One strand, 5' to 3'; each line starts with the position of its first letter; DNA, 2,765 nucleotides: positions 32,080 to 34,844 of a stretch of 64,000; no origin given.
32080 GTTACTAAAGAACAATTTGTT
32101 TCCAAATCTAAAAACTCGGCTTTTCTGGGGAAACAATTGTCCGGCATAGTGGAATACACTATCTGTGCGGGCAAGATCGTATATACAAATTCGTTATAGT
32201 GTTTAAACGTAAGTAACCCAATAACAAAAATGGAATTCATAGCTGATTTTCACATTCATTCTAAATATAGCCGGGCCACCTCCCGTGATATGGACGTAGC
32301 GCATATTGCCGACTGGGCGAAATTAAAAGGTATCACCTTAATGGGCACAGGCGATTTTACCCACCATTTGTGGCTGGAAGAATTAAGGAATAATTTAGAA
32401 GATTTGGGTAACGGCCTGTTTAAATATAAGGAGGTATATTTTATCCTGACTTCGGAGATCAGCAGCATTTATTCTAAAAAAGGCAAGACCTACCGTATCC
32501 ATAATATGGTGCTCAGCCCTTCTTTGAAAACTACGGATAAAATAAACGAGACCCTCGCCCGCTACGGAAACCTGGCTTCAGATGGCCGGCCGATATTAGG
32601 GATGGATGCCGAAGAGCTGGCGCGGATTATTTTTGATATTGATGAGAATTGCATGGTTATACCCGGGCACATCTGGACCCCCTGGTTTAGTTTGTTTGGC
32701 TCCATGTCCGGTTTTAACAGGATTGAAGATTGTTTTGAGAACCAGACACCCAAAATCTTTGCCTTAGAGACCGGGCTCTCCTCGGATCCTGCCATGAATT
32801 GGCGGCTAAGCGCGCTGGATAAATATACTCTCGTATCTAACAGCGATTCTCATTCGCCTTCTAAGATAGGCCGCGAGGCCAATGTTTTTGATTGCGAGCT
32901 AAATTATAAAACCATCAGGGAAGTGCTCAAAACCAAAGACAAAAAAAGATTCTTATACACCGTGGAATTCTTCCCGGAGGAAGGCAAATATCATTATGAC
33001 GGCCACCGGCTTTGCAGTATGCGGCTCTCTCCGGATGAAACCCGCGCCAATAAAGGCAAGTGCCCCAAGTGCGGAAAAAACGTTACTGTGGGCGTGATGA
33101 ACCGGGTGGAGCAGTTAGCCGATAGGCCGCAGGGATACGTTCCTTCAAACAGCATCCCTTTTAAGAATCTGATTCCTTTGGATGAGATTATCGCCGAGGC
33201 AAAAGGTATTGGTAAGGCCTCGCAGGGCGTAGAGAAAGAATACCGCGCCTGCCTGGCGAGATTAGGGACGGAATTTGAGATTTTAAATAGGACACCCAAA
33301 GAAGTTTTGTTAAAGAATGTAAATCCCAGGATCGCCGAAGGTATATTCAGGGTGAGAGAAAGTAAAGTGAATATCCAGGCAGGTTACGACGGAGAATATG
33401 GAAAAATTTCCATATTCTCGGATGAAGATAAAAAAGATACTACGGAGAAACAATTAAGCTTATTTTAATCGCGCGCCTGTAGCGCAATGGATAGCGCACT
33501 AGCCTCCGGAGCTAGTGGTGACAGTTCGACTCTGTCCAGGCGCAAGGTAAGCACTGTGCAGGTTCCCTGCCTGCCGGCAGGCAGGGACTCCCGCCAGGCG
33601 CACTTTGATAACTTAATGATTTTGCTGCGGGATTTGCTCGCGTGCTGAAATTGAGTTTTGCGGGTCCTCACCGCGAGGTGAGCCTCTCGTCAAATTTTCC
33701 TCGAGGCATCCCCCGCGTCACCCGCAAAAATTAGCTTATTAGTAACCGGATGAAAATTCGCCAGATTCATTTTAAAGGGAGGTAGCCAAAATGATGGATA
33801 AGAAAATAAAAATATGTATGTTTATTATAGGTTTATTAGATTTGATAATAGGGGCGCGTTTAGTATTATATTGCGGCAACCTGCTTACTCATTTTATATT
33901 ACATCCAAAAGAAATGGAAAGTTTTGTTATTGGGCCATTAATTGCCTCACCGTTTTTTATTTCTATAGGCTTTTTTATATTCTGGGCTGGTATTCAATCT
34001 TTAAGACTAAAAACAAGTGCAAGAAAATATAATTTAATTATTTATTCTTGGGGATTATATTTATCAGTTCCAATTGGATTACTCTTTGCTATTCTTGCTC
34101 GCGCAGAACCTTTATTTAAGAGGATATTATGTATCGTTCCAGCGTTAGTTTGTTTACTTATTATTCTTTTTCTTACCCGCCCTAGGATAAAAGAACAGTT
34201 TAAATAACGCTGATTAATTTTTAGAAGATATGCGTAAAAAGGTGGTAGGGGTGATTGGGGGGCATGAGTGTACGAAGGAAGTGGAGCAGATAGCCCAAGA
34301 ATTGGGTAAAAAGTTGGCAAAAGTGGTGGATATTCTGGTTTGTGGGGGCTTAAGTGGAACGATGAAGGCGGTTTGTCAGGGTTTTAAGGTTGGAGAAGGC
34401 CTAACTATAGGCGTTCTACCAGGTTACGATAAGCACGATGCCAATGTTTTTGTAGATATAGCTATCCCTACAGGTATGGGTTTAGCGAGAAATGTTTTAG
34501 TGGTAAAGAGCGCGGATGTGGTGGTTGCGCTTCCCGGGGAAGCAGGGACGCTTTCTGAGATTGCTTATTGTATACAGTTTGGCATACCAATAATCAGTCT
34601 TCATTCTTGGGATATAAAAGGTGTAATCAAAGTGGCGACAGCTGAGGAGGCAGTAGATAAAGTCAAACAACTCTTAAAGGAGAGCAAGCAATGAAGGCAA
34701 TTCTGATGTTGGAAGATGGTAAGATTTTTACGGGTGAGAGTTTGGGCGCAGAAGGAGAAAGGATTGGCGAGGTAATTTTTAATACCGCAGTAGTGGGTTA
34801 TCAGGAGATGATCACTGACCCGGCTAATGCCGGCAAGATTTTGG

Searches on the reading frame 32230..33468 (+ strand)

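Call 82: search_protein_families(library=pfam, proteins=[window:32230-33468:+], max_evalue=0.001)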
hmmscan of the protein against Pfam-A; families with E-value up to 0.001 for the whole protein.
window:32230-33468:+ (412 aa): 1 family
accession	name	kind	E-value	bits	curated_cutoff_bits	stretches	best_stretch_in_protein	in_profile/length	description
PF19335.5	HMBD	-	0.00054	20.3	23.6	1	262-282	4-22/28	Heavy metal binding domain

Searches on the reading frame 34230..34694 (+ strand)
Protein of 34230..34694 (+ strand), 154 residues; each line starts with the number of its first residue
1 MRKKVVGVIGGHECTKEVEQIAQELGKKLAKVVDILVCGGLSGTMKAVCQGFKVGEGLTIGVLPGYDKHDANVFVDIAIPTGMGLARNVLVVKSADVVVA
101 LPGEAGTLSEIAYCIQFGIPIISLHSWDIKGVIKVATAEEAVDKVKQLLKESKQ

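Call 82: search_protein_families(library=pfam, proteins=[window:34230-34694:+], max_evalue=0.001)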
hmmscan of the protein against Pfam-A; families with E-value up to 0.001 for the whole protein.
window:34230-34694:+ (154 aa): 2 families
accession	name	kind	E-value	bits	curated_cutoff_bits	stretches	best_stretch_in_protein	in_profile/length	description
PF18306.6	LDcluster4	-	1.8e-40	138.4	26.3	1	4-138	2-136/151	SLOG cluster4 family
PF03641.19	Lysine_decarbox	-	0.00077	20.1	27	0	45-116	1-74/131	Possible lysine decarboxylase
